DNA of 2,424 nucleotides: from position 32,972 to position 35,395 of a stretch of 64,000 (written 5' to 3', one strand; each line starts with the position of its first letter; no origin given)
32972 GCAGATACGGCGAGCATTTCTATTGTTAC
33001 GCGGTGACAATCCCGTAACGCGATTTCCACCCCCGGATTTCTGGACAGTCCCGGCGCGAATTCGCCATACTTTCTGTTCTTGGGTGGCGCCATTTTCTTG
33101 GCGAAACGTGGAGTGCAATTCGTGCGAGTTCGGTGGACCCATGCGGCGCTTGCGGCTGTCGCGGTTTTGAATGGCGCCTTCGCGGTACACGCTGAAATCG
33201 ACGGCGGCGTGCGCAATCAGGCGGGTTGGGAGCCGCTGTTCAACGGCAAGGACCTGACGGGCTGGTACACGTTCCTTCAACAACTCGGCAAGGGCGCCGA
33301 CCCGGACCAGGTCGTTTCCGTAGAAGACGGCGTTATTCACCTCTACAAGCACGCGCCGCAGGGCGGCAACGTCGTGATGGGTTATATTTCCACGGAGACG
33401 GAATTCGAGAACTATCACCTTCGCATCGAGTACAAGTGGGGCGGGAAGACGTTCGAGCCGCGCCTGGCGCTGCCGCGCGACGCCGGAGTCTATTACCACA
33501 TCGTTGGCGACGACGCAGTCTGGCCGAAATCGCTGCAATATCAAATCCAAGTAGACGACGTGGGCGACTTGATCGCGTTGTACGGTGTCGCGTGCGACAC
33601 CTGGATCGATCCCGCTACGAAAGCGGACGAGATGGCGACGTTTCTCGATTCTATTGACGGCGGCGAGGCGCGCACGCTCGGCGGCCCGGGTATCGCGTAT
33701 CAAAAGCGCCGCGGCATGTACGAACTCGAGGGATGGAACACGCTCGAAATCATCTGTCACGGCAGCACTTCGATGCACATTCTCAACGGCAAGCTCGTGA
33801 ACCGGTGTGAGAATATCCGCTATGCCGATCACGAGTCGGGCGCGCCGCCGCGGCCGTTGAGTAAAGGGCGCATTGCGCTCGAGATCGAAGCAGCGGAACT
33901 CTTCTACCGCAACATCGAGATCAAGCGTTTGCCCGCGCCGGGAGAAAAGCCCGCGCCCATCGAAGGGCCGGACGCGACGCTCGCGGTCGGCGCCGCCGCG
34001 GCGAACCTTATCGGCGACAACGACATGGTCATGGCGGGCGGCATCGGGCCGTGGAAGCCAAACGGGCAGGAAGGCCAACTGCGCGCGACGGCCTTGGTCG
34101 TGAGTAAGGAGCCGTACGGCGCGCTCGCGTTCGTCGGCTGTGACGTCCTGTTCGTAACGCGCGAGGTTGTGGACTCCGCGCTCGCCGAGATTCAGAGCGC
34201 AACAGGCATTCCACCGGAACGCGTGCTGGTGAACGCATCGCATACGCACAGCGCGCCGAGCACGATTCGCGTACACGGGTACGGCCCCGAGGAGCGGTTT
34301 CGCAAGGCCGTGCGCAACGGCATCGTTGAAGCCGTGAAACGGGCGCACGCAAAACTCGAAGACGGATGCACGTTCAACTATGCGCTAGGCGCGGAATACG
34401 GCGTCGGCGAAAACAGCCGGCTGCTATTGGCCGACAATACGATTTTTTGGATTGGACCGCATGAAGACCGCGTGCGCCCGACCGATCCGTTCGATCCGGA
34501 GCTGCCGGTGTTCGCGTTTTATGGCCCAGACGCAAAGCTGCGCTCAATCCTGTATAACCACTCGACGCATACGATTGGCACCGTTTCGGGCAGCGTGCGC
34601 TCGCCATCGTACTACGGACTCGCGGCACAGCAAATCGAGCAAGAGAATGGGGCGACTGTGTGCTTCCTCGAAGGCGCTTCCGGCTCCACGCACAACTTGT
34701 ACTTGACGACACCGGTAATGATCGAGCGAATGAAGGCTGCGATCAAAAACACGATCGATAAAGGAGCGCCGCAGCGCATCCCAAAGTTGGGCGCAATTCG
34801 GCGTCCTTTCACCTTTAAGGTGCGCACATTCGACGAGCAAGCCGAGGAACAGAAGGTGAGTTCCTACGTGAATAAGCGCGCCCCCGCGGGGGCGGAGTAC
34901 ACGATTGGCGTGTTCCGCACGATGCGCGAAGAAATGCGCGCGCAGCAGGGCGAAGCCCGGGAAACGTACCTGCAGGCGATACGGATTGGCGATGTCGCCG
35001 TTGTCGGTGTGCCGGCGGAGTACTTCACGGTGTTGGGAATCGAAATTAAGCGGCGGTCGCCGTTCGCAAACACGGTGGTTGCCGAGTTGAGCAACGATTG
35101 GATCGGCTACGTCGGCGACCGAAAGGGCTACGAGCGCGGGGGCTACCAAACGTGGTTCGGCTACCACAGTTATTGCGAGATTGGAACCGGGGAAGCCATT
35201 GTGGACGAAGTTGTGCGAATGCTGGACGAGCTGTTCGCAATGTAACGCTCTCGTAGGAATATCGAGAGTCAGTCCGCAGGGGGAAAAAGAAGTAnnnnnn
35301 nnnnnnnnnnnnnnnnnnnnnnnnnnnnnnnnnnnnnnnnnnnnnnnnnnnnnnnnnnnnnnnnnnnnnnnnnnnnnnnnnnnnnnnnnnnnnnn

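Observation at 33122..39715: Candidate oxidative glycan-catabolism cluster: DUF1080-ceramidase fusion, PVC-type dehydrogenase/cytochrome c protein, beta-propeller hydrolase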

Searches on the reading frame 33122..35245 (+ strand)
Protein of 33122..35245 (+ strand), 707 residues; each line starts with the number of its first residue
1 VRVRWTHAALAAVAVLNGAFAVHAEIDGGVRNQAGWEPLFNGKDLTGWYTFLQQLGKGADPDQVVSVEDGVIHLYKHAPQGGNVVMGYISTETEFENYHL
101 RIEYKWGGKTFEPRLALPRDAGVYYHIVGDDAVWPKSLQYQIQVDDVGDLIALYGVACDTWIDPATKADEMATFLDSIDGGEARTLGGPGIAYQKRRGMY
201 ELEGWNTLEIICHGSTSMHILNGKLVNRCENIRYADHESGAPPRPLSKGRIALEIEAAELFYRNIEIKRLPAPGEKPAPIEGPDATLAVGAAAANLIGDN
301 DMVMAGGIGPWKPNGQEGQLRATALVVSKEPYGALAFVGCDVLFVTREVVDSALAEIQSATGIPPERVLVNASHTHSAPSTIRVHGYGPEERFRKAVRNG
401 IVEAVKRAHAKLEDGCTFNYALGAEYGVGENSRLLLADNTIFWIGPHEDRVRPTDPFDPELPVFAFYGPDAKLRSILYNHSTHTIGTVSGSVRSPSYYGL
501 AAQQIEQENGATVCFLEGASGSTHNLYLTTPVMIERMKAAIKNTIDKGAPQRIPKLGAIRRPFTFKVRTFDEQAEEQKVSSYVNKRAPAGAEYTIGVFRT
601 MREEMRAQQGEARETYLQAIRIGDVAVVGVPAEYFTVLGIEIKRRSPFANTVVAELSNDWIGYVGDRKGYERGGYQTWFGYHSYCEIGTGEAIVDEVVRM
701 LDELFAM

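Call 5: search_protein_families(library=pfam, proteins=[window:33122-35245:+], max_evalue=0.01)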
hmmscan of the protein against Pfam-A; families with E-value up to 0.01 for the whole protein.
window:33122-35245:+ (707 aa): 2 families
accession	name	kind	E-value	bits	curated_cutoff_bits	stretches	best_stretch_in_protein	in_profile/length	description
PF06439.18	3keto-disac_hyd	-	7e-30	104.9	26.8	1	35-268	1-187/187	3-keto-disaccharide hydrolase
PF04734.18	Ceramidase_alk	-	1.9e-10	40.4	32.1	1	315-416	31-141/509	Neutral/alkaline non-lysosomal ceramidase, N-terminal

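Call 6: search_protein_families(library=ncbifam, proteins=[window:33122-35245:+], max_evalue=0.01)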
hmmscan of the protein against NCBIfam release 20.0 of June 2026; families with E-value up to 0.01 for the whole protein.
window:33122-35245:+ (707 aa): 0 families

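Call 10: find_homologous_proteins(query=window:33122-35245:+, max_evalue=0.00001)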
Query window:33122-35245:+ (707 aa): 907 proteins with E <= 0.00001 among 8000 candidates; the best 120 are listed.
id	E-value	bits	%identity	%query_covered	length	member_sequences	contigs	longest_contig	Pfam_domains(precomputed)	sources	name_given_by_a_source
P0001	0.0e+0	1607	100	98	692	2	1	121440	PF06439.19,PF04734.19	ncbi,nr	ncbi:MAG: DUF1080 domain-containing protein [Candidatus Hydrogenedentes bacterium]|nr:DUF1080 domain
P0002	0.0e+0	1377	84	99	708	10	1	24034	PF06439.19,PF04734.19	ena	-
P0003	0.0e+0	1374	83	100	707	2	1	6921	PF06439.19,PF04734.19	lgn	-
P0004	0.0e+0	1358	84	97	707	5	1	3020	PF06439.19,PF04734.19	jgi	-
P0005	0.0e+0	1337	81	97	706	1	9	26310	PF06439.19,PF04734.19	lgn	-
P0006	0.0e+0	1260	76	98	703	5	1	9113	PF06439.19,PF04734.19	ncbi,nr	ncbi:MAG TPA: DUF1080 domain-containing protein [Candidatus Hydrogenedentes bacterium]|nr:DUF1080 do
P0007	0.0e+0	1259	75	99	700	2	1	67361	PF06439.19,PF04734.19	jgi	-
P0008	0.0e+0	1185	74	98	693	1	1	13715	PF06439.19,PF04734.19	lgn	-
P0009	0.0e+0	1095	70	95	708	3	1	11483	PF06439.19,PF04734.19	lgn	-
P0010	1.4e-298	1010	64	97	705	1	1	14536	PF06439.19,PF04734.19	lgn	-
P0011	3.7e-293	992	62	98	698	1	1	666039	PF06439.19,PF04734.19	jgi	jgi:neutral ceramidase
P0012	7.2e-291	985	64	95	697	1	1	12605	PF06439.19,PF04734.19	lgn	-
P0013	1.4e-289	980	61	98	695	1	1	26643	PF06439.19,PF04734.19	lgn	-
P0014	9.2e-285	964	62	99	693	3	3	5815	PF06439.19,PF04734.19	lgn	-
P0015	3.2e-282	956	63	95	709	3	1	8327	PF06439.19,PF04734.19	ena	-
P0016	6.2e-234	796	54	95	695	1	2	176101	PF06439.19,PF04734.19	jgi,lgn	jgi:hypothetical protein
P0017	2.3e-233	795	55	94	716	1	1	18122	PF06439.19,PF04734.19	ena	-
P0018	3.7e-232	791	53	95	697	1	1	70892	PF06439.19,PF04734.19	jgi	jgi:hypothetical protein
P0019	4.3e-230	784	52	98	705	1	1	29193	PF06439.19,PF04734.19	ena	-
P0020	2.4e-229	781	52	94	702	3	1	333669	PF06439.19,PF04734.19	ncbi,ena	-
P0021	6.2e-228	777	51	99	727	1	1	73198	PF06439.19,PF04734.19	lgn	-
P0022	1.9e-224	765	51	95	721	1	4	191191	PF06439.19,PF04734.19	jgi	jgi:hypothetical protein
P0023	3.0e-188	645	51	81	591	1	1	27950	PF06439.19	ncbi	-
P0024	3.6e-180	619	51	80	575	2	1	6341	PF06439.19,PF04734.19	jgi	jgi:hypothetical protein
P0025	4.7e-167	575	61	59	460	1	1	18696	PF04734.19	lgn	-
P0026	7.5e-166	571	60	60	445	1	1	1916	PF04734.19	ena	-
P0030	4.5e-162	559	60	59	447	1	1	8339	PF04734.19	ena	-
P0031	2.0e-161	557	61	59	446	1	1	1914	PF04734.19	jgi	jgi:hypothetical protein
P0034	2.1e-160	553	59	59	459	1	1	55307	PF04734.19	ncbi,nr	ncbi:MAG: hypothetical protein K2Y37_22960 [Pirellulales bacterium]|nr:hypothetical protein [Pirellu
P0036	2.5e-160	553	61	59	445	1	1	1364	PF04734.19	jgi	jgi:hypothetical protein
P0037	2.8e-160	553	59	61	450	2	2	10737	PF04734.19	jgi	-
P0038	4.1e-160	552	59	60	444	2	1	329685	PF04734.19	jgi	jgi:hypothetical protein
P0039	5.8e-160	552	60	59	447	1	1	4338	PF04734.19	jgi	jgi:hypothetical protein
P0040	8.1e-160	551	58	60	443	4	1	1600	PF04734.19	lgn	-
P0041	9.9e-160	551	59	59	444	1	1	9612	PF04734.19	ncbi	-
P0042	1.3e-159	551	59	60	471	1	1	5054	PF04734.19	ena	-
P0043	1.5e-159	551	59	59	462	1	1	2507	PF04734.19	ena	-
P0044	3.9e-159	549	60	60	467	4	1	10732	PF04734.19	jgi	jgi:neutral ceramidase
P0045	4.0e-159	549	60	60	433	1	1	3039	PF04734.19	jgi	jgi:neutral ceramidase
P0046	7.4e-159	548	59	60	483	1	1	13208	PF04734.19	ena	-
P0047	2.6e-158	547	59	59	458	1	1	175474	PF04734.19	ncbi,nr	ncbi:MAG: hypothetical protein K1X74_09915 [Pirellulales bacterium]|nr:hypothetical protein [Pirellu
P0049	3.7e-158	546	59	59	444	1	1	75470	PF04734.19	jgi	jgi:neutral ceramidase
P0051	6.0e-158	545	58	59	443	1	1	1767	PF04734.19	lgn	-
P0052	6.7e-158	545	59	59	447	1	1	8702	PF04734.19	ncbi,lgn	-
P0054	1.5e-157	544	60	59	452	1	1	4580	PF04734.19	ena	-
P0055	1.5e-157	544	56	61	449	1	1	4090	PF04734.19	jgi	-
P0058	3.3e-157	543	60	59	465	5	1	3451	PF04734.19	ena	-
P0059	5.3e-157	542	58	60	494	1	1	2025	PF04734.19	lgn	-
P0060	5.3e-157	542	58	59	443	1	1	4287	PF04734.19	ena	-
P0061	5.5e-157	542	57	61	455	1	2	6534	PF04734.19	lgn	-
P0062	6.7e-157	542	59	60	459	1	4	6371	PF04734.19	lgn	-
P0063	7.0e-157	542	58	60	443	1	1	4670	PF04734.19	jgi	jgi:hypothetical protein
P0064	1.8e-156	540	58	60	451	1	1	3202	PF04734.19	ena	-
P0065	2.9e-156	540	58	60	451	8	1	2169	PF04734.19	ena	-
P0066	3.1e-156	540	56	61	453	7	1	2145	PF04734.19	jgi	-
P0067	3.1e-156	540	59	59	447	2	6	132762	PF04734.19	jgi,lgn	jgi:hypothetical protein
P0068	3.3e-156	540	58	59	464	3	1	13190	PF04734.19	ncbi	-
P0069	4.0e-156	539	59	59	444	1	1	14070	PF04734.19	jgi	jgi:hypothetical protein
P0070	5.9e-156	539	59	59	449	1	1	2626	PF04734.19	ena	-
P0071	7.1e-156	538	58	60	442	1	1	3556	PF04734.19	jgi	jgi:neutral ceramidase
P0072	8.7e-156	538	59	57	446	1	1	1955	PF04734.19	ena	-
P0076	2.7e-155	537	57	59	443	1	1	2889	PF04734.19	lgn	-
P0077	2.9e-155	536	58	59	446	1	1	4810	PF04734.19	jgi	jgi:neutral ceramidase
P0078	4.2e-155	536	58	59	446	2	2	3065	PF04734.19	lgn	-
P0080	4.6e-155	536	59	59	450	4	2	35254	PF04734.19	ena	-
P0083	5.1e-155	536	59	59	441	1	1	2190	PF04734.19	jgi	jgi:hypothetical protein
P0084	5.3e-155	536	57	59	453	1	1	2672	PF04734.19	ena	-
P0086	1.2e-154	534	58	60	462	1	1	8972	PF04734.19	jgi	jgi:hypothetical protein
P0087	1.3e-154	534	60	59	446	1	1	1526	PF04734.19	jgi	jgi:neutral ceramidase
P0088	1.4e-154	534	58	59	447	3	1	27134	PF04734.19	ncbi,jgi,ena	-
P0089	1.9e-154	534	58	59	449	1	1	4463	PF04734.19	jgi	jgi:hypothetical protein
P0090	2.7e-154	533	58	60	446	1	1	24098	PF04734.19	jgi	jgi:neutral ceramidase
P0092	2.8e-154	533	59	59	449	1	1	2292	PF04734.19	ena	-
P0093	3.0e-154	533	58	59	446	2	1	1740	PF04734.19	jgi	-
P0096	5.0e-154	532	58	60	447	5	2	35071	PF04734.19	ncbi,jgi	jgi:neutral ceramidase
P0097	5.9e-154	532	57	60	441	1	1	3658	PF04734.19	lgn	-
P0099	8.8e-154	532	57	58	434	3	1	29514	PF04734.19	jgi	jgi:hypothetical protein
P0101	1.1e-153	531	58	59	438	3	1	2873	PF04734.19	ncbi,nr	ncbi:MAG TPA: hypothetical protein VMX74_14540 [Pirellulales bacterium]|nr:hypothetical protein [Pir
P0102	1.3e-153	531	58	57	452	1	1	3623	PF04734.19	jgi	jgi:hypothetical protein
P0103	1.4e-153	531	56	60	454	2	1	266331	PF04734.19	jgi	-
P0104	2.0e-153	530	57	60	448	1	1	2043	PF04734.19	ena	-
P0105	2.3e-153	530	58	60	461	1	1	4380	PF04734.19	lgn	-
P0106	2.5e-153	530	54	65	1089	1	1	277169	PF08244.20,PF00251.27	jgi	jgi:sucrose-6-phosphate hydrolase SacC (GH32 family)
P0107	2.5e-153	530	55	60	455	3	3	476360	-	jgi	jgi:neutral ceramidase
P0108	2.5e-153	530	56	61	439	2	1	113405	PF04734.19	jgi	-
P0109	2.6e-153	530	58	59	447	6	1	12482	PF04734.19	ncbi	-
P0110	2.9e-153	530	57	61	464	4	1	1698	PF04734.19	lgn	-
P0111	3.5e-153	530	59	60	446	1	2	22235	PF04734.19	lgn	-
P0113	5.4e-153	529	58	59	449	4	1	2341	PF04734.19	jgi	jgi:hypothetical protein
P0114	7.3e-153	528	59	57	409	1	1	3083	PF04734.19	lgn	-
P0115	7.6e-153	528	59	59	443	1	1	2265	PF04734.19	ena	-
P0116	8.5e-153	528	56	59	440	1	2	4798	PF04734.19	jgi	jgi:neutral ceramidase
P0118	1.4e-152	528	57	59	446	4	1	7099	PF04734.19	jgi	-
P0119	1.6e-152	527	56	60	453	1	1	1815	PF04734.19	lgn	-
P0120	2.0e-152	527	57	60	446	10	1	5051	PF04734.19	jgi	jgi:neutral ceramidase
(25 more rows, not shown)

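Call 12: find_encoding_contigs(protein=P0011, flank=8000, max_places=2)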
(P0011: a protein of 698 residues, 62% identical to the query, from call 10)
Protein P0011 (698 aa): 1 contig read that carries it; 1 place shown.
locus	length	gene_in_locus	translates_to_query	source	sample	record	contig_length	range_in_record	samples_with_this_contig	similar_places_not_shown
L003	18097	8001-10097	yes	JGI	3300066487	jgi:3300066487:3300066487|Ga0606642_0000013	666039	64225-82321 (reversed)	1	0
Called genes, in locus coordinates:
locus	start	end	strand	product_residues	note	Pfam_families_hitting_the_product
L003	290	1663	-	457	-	-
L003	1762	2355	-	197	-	PF00574:CLP_protease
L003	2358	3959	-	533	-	PF05697:Trigger_N, PF00254:FKBP_C, PF05698:Trigger_C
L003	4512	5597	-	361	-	PF00027:cNMP_binding, PF13487:HD_5, PF01966:HD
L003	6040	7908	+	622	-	-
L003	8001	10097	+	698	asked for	PF06439:3keto-disac_hyd, PF04734:Ceramidase_alk (faint)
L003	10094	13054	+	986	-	PF23500:DUF7133, PF13646:HEAT_2, PF00034:Cytochrom_C (weak)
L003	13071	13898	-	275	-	-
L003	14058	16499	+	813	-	PF07635:PSCyt1, PF07583:PSCyt2, PF07587:PSD1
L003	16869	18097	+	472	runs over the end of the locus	PF07394:DUF1501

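Call 13: find_encoding_contigs(protein=P0020, flank=8000, max_places=2)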
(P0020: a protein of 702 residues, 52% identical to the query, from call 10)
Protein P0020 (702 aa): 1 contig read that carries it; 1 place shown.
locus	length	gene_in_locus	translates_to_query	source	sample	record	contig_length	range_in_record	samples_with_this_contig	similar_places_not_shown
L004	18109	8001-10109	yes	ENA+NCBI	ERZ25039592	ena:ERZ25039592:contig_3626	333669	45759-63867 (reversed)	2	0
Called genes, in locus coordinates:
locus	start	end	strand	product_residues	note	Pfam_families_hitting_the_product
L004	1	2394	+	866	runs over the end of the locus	PF19991:HMA_2, PF00122:E1-E2_ATPase, PF00702:Hydrolase, PF13419:HAD_2 (faint)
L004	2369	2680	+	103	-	-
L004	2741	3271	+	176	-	-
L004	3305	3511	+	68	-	-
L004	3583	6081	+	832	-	PF00122:E1-E2_ATPase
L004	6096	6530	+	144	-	-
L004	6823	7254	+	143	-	-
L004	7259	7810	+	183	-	-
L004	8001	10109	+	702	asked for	PF06439:3keto-disac_hyd, PF04734:Ceramidase_alk (faint)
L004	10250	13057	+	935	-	PF23500:DUF7133, PF13646:HEAT_2 (faint), PF13442:Cytochrome_CBB3 (faint)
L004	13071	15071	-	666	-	PF07167:PhaC_N, PF00561:Abhydrolase_1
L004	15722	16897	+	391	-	PF01590:GAF (faint)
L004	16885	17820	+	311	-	PF25919:BSH_CusB (faint), PF25973:BSH_CzcB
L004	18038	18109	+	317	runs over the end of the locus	-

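Call 14: find_encoding_contigs(protein=P0038, flank=8000, max_places=2)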
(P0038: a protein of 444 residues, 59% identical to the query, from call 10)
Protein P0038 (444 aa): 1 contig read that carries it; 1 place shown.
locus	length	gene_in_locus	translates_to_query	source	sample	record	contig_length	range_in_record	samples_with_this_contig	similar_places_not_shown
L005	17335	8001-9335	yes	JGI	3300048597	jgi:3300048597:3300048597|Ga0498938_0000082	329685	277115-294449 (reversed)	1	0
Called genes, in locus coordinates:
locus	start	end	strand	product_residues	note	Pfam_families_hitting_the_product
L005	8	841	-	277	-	-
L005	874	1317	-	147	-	-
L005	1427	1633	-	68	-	PF09527:ATPase_gene1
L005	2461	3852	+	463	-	PF16258:DUF4912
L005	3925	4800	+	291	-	PF02151:UVR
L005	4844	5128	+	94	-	-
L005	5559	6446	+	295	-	PF00733:Asn_synthase (weak), PF02540:NAD_synthase (weak)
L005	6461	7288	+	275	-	PF22945:LEM-3_GIY-YIG (weak)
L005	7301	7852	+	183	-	PF04343:DUF488, PF22751:DUF488-N3a (faint)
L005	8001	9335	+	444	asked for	PF04734:Ceramidase_alk (weak)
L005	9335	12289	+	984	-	PF23500:DUF7133, PF13646:HEAT_2, PF13442:Cytochrome_CBB3 (faint)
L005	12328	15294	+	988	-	PF07635:PSCyt1, PF07583:PSCyt2, PF13385:Laminin_G_3, PF07587:PSD1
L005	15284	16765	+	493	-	PF07394:DUF1501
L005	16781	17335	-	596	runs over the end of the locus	-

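Call 15: find_encoding_contigs(protein=P0106, flank=8000, max_places=2)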
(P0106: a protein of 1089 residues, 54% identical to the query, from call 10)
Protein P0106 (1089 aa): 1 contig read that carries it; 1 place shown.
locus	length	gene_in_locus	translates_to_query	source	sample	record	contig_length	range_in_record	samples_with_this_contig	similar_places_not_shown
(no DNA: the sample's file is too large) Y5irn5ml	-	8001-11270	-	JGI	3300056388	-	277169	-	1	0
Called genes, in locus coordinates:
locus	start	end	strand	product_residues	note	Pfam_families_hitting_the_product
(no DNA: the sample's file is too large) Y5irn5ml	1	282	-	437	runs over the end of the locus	PF06439:3keto-disac_hyd, PF13385:Laminin_G_3 (faint), PF20407:DUF1583_N (faint), PF06439:3keto-disac_hyd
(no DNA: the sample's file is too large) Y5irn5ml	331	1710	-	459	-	PF07632:Sde182_NH-like, PF21027:Sde0182_C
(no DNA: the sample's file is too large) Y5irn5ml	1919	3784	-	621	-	PF00512:HisKA, PF02518:HATPase_c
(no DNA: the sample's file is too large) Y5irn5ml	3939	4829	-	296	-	PF01913:FTR, PF02741:FTR_C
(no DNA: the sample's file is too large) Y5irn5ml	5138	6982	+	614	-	-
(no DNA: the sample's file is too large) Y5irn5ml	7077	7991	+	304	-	PF01891:CbiM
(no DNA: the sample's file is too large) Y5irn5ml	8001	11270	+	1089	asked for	PF00251:Glyco_hydro_32N, PF08244:Glyco_hydro_32C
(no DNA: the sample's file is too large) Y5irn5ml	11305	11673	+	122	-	-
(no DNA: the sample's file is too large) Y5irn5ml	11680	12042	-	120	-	PF13650:Asp_protease_2 (weak)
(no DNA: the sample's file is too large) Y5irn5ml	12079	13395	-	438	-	PF09861:Lar_N (weak)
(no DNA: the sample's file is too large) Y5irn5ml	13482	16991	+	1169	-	-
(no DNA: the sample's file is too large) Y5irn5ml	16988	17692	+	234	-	PF09335:VTT_dom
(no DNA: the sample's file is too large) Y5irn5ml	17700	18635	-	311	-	-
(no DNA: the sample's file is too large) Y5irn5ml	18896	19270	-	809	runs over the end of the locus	PF03176:MMPL (weak), PF12349:Sterol-sensing (weak), PF03176:MMPL (weak)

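Call 16: find_encoding_contigs(protein=P0107, flank=8000, max_places=3)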
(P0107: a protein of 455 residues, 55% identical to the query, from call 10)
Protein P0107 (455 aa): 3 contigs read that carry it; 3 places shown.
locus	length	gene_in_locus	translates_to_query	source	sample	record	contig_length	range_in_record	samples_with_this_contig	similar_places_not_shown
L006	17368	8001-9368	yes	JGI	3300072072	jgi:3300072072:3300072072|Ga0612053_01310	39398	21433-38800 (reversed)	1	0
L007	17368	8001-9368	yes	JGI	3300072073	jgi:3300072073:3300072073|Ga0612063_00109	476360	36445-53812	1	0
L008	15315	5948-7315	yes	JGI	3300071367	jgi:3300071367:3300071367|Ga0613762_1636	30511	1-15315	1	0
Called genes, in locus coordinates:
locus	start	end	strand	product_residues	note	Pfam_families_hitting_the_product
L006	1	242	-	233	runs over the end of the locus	PF00149:Metallophos (weak)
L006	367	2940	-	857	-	PF00270:DEAD, PF00271:Helicase_C, PF19306:WHD_Lhr, PF08494:DEAD_assoc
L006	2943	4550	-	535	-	PF04675:DNA_ligase_A_N, PF01068:DNA_ligase_A_M, PF04679:DNA_ligase_A_C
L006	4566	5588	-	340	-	-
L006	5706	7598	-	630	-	-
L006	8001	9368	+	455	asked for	-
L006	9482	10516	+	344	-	PF01208:URO-D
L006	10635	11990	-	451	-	PF18027:Pepdidase_M14_N (weak), PF00246:Peptidase_M14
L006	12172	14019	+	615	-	PF13570:Beta-prop_ACSF4 (faint), PF13360:PQQ_2, PF12796:Ank_2, PF13606:Ank_3 (faint), PF13637:Ank_4 (weak), PF13857:Ank_5, PF00023:Ank (weak)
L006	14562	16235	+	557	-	PF25990:Beta-barrel_YknX (faint), PF25967:RND-MFP_C (weak), PF25989:YknX_C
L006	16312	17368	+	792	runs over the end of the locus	PF14498:Glyco_hyd_65N_2, PF22124:Glyco_hydro_95_cat, PF21307:Glyco_hydro_95_C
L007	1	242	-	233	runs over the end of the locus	PF00149:Metallophos (weak)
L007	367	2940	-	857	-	PF00270:DEAD, PF00271:Helicase_C, PF19306:WHD_Lhr, PF08494:DEAD_assoc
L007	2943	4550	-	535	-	PF04675:DNA_ligase_A_N, PF01068:DNA_ligase_A_M, PF04679:DNA_ligase_A_C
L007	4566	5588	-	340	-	-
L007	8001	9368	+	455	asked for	-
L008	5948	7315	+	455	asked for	-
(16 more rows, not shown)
